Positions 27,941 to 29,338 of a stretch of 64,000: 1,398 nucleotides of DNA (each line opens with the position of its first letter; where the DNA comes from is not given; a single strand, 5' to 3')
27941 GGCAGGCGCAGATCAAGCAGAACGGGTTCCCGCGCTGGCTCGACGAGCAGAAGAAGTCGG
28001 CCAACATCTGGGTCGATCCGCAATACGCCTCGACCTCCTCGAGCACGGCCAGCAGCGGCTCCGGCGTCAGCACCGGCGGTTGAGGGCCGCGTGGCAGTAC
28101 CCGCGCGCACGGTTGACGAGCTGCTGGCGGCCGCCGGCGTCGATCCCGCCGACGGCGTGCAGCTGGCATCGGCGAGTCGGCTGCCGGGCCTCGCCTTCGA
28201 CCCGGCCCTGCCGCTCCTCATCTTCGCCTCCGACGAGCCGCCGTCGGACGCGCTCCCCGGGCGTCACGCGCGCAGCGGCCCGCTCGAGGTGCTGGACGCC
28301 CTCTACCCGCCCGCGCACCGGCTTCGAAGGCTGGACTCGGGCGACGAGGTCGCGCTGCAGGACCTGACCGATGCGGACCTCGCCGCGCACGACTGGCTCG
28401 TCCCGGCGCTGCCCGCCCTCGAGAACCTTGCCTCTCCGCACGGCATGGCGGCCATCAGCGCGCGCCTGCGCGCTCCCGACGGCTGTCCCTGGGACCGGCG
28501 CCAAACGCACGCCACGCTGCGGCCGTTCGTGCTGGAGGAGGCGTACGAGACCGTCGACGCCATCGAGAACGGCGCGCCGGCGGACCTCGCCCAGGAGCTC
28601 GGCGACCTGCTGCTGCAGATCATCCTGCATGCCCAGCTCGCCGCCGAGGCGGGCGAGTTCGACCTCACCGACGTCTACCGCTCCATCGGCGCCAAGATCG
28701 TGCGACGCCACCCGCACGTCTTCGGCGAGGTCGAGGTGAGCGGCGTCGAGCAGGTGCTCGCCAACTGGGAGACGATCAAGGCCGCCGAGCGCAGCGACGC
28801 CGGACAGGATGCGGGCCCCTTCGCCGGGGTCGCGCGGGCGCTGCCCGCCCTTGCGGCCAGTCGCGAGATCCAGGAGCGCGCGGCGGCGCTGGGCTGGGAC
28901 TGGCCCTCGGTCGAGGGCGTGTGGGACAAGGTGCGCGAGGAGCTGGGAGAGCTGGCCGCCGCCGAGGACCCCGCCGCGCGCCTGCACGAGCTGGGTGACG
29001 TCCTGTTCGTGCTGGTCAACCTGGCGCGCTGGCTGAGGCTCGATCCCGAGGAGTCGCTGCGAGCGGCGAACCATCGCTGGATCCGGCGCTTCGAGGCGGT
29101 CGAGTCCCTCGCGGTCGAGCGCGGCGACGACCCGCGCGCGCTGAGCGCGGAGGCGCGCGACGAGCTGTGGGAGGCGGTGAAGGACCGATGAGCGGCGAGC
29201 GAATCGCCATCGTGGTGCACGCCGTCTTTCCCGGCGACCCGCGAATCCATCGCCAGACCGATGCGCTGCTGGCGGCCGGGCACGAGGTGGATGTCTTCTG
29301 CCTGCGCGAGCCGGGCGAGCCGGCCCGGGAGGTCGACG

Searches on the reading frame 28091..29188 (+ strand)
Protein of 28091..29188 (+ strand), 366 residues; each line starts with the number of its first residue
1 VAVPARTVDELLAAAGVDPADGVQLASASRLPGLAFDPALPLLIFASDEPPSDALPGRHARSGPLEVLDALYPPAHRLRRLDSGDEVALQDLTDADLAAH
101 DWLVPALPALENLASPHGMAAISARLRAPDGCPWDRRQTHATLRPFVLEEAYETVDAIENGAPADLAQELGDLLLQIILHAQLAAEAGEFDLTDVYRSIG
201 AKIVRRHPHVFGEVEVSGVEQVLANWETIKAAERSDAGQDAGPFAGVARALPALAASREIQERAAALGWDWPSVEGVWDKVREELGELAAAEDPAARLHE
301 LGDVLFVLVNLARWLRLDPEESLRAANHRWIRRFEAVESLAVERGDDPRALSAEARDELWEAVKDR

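Call 12: search_protein_families(library=pfam, proteins=[window:28091-29188:+], max_evalue=0.001)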
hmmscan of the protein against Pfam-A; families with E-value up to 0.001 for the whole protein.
window:28091-29188:+ (366 aa): 2 families
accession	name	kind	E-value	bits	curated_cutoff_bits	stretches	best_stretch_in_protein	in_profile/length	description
PF03819.22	MazG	-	6.3e-32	110.1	22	2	138-211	1-74/74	MazG nucleotide pyrophosphohydrolase domain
PF01503.22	PRA-PH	-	5e-10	40.1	21.3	0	135-178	21-65/86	Phosphoribosyl-ATP pyrophosphohydrolase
